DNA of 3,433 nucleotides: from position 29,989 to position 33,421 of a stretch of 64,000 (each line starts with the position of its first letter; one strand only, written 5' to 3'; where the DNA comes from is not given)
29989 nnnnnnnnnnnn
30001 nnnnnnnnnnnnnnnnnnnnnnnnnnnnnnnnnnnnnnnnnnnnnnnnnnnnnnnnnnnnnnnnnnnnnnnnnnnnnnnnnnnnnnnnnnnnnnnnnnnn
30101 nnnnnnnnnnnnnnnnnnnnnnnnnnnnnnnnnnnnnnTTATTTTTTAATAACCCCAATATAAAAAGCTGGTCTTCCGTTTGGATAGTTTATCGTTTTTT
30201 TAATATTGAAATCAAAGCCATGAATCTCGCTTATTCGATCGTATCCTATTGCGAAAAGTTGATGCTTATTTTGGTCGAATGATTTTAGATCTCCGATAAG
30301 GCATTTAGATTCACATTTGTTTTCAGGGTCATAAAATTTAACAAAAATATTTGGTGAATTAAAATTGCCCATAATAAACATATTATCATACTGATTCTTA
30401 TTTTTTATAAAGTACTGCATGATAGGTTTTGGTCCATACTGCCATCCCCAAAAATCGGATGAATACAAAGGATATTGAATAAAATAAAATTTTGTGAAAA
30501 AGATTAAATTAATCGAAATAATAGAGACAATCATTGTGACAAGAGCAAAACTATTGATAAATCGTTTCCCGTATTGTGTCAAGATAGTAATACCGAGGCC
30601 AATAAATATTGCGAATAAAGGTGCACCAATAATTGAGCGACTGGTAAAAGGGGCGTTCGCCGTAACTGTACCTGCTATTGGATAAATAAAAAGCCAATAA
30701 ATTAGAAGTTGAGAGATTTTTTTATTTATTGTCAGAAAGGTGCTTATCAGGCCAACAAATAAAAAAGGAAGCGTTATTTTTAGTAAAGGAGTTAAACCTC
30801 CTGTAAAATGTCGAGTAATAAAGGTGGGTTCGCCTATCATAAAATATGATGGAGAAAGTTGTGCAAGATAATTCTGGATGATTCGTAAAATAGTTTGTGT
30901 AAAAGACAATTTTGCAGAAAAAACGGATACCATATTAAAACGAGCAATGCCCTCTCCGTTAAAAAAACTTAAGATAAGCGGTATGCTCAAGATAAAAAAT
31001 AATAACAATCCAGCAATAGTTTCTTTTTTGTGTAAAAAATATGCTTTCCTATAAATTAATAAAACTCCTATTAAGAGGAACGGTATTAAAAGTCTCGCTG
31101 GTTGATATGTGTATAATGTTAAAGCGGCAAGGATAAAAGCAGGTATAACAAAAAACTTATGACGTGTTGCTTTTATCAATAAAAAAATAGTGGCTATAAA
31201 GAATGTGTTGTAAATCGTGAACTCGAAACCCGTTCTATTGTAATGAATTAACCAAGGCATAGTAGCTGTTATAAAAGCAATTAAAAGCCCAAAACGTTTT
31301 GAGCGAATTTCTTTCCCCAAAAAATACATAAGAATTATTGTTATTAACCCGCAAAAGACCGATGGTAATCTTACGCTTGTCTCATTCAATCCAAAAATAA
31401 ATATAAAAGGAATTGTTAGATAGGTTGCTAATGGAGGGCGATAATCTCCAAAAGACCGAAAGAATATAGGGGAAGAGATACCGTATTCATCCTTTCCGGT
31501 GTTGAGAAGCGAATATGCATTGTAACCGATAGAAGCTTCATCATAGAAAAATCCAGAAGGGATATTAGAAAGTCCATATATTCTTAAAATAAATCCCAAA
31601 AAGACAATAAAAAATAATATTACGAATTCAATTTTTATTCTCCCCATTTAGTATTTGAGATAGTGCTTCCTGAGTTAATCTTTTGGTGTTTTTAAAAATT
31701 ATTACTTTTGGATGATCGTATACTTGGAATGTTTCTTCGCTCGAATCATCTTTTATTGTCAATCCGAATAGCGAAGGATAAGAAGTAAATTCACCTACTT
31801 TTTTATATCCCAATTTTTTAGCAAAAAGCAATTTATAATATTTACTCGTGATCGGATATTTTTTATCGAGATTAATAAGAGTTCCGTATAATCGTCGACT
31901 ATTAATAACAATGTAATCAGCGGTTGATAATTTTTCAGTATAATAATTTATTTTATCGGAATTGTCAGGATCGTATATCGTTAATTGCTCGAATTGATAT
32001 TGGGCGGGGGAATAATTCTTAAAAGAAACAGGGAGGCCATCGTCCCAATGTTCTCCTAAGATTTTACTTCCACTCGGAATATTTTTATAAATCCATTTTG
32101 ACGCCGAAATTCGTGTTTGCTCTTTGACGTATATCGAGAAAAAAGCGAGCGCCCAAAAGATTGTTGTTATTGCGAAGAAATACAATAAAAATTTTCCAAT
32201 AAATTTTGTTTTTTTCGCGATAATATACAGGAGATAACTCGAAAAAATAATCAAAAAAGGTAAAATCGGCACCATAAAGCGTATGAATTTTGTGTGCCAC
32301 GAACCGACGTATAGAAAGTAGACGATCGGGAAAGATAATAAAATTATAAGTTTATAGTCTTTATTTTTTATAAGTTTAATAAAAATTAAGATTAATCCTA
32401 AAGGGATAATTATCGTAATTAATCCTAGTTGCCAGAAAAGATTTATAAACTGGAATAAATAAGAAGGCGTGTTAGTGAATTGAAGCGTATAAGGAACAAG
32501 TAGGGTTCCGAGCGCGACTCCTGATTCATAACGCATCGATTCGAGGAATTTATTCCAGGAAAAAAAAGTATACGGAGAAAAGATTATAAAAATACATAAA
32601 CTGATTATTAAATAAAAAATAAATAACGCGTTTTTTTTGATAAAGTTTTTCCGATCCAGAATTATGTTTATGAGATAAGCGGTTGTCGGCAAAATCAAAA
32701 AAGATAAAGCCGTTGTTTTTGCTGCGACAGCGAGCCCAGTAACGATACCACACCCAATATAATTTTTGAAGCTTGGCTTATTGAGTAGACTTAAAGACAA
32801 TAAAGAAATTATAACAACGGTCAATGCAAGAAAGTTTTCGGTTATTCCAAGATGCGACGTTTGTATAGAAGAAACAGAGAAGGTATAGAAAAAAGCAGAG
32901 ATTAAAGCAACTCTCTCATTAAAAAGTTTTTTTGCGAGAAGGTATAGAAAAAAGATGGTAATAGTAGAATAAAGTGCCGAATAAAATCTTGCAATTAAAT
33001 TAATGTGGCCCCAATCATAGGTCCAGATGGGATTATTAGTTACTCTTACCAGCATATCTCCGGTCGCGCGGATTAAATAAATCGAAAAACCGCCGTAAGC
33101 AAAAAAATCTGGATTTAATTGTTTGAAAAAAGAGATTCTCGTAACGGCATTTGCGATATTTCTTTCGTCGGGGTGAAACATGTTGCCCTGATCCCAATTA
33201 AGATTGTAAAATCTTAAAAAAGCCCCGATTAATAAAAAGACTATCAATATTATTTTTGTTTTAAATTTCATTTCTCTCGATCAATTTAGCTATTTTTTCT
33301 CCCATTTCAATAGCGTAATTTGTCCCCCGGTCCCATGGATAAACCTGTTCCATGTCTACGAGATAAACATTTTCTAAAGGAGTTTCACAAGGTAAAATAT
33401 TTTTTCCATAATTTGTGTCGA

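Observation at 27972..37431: Long co-directional operon fusing T4P inner-membrane components (pilN-pilO) to a surface protein, a Glf-like FAD enzyme, two GT-C transferases and a DUF2298-like protein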

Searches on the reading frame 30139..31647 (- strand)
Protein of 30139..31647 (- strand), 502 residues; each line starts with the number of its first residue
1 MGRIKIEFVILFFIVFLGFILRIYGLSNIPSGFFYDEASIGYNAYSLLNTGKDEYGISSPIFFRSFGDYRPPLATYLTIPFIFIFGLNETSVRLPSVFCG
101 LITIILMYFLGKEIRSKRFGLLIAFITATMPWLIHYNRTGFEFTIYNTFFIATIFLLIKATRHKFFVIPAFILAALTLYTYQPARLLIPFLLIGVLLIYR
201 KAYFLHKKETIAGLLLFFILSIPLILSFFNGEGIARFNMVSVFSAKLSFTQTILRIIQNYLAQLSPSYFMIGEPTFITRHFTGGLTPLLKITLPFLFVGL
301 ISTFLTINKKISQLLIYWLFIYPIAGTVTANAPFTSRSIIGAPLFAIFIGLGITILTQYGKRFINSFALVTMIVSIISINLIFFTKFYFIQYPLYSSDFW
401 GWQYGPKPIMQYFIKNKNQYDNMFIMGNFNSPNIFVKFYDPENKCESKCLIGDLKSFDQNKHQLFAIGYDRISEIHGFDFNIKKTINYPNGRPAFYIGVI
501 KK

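Call 4: search_protein_families(library=pfam, proteins=[window:30139-31647:-], max_evalue=0.01)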
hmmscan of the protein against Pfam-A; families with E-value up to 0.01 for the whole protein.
window:30139-31647:- (502 aa): 1 family
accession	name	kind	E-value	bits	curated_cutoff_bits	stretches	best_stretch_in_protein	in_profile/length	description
PF13231.12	PMT_2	-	1.7e-11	45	26.1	1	70-224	2-157/160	Dolichyl-phosphate-mannose-protein mannosyltransferase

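Call 5: search_protein_families(library=ncbifam, proteins=[window:30139-31647:-], max_evalue=0.01)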
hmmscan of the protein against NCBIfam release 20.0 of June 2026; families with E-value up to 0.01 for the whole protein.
window:30139-31647:- (502 aa): 1 family
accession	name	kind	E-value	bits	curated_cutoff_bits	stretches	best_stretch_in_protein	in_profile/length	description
TIGR03663.1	TIGR03663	subfamily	6.2e-07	28.8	126.25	1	10-374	3-357/435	flippase activity-associated protein Agl23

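Call 27: search_solved_structures(query=window:30139-31647:-, max_evalue=1)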
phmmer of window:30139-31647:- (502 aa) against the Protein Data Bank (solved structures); distinct sequences matched with E-value up to 1: 0.

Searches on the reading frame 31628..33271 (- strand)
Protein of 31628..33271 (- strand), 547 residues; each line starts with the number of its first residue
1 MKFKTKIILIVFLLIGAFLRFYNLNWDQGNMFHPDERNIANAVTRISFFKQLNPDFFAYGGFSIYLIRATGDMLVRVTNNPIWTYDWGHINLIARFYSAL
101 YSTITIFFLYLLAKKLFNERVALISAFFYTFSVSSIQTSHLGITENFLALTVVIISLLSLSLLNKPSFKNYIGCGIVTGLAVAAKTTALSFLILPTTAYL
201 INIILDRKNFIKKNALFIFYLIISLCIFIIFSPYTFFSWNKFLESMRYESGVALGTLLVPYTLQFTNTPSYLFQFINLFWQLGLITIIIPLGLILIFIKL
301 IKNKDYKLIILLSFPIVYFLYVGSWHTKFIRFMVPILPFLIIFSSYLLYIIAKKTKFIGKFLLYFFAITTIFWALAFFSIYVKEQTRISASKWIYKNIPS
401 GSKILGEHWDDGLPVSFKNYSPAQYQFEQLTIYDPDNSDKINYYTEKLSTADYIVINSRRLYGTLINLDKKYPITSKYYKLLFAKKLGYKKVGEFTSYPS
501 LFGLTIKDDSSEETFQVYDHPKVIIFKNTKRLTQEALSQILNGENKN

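Call 4: search_protein_families(library=pfam, proteins=[window:31628-33271:-], max_evalue=0.01)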
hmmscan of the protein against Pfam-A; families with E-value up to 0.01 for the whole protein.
window:31628-33271:- (547 aa): 3 families
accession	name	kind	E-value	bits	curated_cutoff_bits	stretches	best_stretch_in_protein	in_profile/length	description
PF13231.12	PMT_2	-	2.5e-15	57.5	26.1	1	94-234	24-157/160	Dolichyl-phosphate-mannose-protein mannosyltransferase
PF03901.23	Glyco_transf_22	-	0.002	17.8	23.8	1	91-380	80-363/414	Alg9-like mannosyltransferase family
PF14897.12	EpsG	-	0.003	17.2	30.1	1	96-376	66-311/326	EpsG family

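Call 5: search_protein_families(library=ncbifam, proteins=[window:31628-33271:-], max_evalue=0.01)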
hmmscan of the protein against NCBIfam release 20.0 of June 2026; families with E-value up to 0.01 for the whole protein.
window:31628-33271:- (547 aa): 1 family
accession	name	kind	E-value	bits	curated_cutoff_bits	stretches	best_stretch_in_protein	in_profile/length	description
TIGR04154.1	archaeo_STT3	subfamily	0.00039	18.9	450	1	90-310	94-331/831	oligosaccharyl transferase, archaeosortase A system-associated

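Call 26: search_solved_structures(query=window:31628-33271:-, max_evalue=1)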
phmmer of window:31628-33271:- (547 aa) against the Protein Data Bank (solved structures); distinct sequences matched with E-value up to 1: 2.
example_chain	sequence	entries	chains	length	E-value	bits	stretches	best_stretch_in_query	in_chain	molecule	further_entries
4dmo_A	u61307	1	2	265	0.68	12.1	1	19-111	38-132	N-hydroxyarylamine O-acetyltransferase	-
3n0u_A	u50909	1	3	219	0.82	11.8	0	450-508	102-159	Probable N-glycosylase/DNA lyase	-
